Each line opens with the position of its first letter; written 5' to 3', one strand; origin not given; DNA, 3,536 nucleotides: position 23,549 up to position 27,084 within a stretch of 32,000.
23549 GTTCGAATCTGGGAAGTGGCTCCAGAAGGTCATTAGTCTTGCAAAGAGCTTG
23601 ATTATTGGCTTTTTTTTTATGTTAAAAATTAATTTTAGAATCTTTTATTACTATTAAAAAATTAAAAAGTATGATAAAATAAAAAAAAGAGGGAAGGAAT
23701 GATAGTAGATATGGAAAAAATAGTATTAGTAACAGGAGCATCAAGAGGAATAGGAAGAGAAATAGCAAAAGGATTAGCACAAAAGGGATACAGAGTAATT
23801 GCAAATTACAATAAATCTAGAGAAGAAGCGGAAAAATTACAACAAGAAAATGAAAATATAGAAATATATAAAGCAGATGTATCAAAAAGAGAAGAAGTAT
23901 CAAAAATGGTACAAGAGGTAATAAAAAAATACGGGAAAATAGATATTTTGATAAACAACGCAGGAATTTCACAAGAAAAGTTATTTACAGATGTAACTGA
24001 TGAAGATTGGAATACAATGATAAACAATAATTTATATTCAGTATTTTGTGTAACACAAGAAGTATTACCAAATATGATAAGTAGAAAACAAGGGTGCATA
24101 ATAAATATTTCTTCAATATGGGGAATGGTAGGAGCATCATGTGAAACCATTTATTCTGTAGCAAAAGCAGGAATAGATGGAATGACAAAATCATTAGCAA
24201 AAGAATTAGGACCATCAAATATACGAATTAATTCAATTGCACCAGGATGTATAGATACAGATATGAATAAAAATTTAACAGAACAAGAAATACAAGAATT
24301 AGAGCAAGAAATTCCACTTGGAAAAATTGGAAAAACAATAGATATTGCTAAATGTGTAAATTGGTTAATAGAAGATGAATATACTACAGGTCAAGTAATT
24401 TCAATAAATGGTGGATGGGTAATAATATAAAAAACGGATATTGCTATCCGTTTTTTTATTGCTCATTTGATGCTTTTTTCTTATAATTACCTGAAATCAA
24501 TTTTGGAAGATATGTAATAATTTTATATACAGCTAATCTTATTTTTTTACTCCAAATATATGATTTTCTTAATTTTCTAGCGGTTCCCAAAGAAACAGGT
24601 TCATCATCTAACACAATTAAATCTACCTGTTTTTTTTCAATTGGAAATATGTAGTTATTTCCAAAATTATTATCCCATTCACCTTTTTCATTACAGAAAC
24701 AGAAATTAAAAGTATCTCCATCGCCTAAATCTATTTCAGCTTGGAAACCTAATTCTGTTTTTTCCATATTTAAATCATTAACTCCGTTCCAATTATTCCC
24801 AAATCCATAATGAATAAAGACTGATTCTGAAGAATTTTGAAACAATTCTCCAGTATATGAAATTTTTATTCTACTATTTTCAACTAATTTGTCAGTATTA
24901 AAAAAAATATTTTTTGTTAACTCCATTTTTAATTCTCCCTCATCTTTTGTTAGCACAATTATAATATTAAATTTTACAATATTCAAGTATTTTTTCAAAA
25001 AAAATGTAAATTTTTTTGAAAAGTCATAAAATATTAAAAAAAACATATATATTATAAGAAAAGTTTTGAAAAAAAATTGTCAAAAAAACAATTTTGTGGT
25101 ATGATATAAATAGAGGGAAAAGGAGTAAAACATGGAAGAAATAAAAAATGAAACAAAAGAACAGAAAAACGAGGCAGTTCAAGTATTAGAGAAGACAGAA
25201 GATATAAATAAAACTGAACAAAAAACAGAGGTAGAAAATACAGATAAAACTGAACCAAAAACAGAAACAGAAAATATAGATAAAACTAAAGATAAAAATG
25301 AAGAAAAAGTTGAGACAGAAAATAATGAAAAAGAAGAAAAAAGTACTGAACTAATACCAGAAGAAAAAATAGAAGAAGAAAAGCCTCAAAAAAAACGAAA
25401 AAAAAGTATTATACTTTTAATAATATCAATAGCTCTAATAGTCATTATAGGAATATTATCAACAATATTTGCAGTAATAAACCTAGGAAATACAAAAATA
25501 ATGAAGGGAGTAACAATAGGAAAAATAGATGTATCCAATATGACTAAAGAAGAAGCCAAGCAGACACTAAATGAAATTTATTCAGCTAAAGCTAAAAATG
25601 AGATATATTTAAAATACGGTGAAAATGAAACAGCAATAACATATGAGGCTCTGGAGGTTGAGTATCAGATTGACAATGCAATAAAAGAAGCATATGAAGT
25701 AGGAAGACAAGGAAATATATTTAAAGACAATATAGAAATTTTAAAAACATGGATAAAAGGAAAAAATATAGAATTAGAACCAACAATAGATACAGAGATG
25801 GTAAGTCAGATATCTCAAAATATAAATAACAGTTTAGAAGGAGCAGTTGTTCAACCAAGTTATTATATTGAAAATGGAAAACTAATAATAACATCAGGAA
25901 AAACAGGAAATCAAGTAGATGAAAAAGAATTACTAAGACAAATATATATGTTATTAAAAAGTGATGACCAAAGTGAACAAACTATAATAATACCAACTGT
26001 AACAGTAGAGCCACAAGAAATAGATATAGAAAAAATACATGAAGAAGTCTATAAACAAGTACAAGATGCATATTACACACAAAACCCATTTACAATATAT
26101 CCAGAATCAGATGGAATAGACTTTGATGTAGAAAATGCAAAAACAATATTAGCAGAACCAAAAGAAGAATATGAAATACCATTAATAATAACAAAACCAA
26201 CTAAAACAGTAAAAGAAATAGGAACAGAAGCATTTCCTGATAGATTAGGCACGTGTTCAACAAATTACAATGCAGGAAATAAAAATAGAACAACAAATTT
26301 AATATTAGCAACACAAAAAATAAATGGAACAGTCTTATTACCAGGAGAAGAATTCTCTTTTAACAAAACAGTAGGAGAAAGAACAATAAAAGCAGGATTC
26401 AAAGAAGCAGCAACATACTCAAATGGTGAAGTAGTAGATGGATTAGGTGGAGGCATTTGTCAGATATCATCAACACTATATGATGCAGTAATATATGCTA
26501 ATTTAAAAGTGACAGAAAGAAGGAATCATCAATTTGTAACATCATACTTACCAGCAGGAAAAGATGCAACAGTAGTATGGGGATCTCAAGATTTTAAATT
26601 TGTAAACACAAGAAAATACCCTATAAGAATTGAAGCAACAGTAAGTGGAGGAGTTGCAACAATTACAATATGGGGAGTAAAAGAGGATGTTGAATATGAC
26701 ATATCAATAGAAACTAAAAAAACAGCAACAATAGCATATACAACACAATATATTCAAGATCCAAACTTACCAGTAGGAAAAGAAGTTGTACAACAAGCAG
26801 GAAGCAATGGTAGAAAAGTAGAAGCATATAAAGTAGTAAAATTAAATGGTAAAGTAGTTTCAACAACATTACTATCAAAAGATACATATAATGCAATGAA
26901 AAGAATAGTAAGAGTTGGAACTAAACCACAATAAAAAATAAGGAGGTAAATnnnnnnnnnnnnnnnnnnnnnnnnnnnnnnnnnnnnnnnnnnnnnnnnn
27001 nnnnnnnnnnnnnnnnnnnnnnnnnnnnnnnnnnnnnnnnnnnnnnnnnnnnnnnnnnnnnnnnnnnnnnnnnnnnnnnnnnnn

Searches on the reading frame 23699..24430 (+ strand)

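Call 75: search_protein_families(library=pfam, proteins=[window:23699-24430:+], max_evalue=0.001)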
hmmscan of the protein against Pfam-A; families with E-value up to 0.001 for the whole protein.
window:23699-24430:+ (243 aa): 9 families
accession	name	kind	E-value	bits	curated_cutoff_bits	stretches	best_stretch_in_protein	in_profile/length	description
PF00106.31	adh_short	-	1.5e-65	220.8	26.6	1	7-197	1-194/195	short chain dehydrogenase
PF13561.12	adh_short_C2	-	1.4e-64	218.3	27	1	13-240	1-235/236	Enoyl-(Acyl carrier protein) reductase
PF08659.16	KR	-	2.8e-20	73.4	22.6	1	9-167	3-164/180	KR domain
PF08643.16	DUF1776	-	7.7e-08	32.5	25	1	7-192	4-206/294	Fungal family of unknown function (DUF1776)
PF01370.27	Epimerase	-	9.2e-08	32.2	20.9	1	9-94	1-78/240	NAD dependent epimerase/dehydratase family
PF23441.1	SDR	-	3e-07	30.5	27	1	112-241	123-256/258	SDR-like rossmann domain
PF13460.12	NAD_binding_10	-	8.8e-05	22.9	27.2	1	13-73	1-60/184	NAD(P)H-binding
PF05368.20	NmrA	-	0.00016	21.9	27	1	6-74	2-70/298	NmrA-like family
PF16363.11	GDP_Man_Dehyd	-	0.00021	21.3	27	1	10-74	1-74/332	GDP-mannose 4,6 dehydratase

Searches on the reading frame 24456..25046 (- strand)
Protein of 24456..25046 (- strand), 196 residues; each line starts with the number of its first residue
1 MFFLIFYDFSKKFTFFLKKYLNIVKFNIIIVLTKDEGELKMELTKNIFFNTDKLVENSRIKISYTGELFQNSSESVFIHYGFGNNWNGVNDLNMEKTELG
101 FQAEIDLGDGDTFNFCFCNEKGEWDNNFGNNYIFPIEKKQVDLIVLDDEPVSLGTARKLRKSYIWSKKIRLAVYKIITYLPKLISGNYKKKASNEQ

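Call 75: search_protein_families(library=pfam, proteins=[window:24456-25046:-], max_evalue=0.001)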
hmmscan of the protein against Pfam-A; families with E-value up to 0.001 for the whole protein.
window:24456-25046:- (196 aa): 2 families
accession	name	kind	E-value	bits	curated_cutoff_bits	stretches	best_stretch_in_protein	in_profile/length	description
PF16760.10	CBM53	-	4.3e-12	46.6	27.6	1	60-115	1-57/57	Starch/carbohydrate-binding module (family 53)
PF03423.18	CBM_25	-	3.1e-06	27.9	27.3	1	72-136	16-83/106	Carbohydrate binding domain (family 25)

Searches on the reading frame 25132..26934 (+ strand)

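Call 75: search_protein_families(library=pfam, proteins=[window:25132-26934:+], max_evalue=0.001)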
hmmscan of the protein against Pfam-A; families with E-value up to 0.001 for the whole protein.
window:25132-26934:+ (600 aa): 3 families
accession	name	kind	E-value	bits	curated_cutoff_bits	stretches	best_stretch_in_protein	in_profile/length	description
PF04294.18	VanW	-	3.1e-50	169.5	27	1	385-514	1-130/130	VanW like protein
PF12229.13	PG_binding_4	-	2.8e-20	73.1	22.1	1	169-281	3-114/117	Putative peptidoglycan binding domain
PF07501.17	G5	-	9.8e-19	67.8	23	1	527-598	3-75/75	G5 domain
